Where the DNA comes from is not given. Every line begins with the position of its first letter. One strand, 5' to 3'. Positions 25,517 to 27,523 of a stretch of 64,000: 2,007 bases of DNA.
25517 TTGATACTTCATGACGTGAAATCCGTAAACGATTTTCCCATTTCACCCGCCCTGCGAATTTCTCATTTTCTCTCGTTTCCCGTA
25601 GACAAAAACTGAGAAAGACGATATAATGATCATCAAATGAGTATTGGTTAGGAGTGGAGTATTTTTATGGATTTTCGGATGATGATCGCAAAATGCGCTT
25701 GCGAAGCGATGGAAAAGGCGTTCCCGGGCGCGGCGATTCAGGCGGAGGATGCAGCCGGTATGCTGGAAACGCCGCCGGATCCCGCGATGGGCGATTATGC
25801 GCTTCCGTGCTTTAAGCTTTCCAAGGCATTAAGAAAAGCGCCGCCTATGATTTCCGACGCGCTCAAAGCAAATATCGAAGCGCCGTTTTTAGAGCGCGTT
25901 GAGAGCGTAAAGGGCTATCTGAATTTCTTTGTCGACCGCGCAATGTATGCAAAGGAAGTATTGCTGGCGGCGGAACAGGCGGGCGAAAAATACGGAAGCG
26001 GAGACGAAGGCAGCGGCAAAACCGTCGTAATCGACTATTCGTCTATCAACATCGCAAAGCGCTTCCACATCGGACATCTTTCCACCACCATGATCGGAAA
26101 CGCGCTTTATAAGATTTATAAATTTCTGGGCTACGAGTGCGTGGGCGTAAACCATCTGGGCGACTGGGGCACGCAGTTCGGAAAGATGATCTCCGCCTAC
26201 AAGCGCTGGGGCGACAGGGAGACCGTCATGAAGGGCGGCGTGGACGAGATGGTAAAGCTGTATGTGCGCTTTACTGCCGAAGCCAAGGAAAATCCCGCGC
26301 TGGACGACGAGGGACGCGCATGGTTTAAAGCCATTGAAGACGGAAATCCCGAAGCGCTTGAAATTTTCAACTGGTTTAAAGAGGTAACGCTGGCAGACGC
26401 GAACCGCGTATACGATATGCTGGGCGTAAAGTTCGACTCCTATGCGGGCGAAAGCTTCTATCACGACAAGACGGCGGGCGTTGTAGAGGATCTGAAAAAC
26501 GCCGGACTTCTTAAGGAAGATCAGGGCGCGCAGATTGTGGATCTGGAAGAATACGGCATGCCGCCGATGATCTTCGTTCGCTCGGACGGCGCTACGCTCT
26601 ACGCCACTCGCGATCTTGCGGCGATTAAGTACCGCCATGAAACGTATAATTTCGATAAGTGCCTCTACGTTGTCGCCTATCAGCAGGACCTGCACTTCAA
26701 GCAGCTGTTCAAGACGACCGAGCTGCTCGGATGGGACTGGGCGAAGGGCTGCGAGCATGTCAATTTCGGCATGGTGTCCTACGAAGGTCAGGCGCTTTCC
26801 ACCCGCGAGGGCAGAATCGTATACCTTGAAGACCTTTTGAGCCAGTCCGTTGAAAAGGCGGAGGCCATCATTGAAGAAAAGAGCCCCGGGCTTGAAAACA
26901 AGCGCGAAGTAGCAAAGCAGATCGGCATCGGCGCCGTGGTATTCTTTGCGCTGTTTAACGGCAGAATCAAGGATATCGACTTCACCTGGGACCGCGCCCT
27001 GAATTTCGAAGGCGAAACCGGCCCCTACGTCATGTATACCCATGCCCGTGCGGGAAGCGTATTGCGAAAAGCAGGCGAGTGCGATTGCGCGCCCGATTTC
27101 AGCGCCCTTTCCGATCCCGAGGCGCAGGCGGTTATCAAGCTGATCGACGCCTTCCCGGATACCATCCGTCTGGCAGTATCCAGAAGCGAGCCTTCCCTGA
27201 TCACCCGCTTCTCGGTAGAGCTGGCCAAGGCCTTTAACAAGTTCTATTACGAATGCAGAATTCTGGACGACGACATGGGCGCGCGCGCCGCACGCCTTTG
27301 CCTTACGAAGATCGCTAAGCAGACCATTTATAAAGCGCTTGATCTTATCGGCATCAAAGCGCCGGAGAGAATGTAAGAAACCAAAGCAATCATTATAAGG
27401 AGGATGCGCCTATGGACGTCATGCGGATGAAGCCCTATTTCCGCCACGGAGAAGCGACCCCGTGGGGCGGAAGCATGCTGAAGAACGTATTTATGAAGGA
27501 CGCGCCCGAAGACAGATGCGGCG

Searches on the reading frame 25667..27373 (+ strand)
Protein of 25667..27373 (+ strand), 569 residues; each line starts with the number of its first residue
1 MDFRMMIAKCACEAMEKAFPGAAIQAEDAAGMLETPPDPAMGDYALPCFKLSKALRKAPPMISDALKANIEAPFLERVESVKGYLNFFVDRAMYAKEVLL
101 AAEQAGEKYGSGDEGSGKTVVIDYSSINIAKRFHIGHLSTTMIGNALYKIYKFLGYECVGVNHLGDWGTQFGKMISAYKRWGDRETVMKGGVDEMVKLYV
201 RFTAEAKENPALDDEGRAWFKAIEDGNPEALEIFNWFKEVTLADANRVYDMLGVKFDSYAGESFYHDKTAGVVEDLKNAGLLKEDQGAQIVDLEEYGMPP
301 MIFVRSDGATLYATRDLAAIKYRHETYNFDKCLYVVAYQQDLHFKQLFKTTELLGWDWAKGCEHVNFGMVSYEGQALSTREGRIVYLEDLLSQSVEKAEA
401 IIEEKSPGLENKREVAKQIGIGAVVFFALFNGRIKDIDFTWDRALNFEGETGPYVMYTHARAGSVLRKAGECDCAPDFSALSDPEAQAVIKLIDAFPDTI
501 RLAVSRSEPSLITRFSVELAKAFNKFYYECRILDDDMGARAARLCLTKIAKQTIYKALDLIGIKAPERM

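Call 79: search_protein_families(library=pfam, proteins=[window:25667-27373:+], max_evalue=0.0001)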
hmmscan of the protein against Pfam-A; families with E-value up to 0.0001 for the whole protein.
window:25667-27373:+ (569 aa): 3 families
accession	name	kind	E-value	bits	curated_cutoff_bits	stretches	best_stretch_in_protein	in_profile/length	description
PF00750.26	tRNA-synt_1d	-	1e-84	284.9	23.3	1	114-441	16-349/349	tRNA synthetases class I (R), catalytic domain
PF05746.21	DALR_1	-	1.6e-28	99.5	22.3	1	455-569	1-117/117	DALR anticodon binding domain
PF03485.21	Arg_tRNA_synt_N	-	7.5e-14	52.6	21.5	1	13-89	9-85/85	Arginyl tRNA synthetase N terminal domain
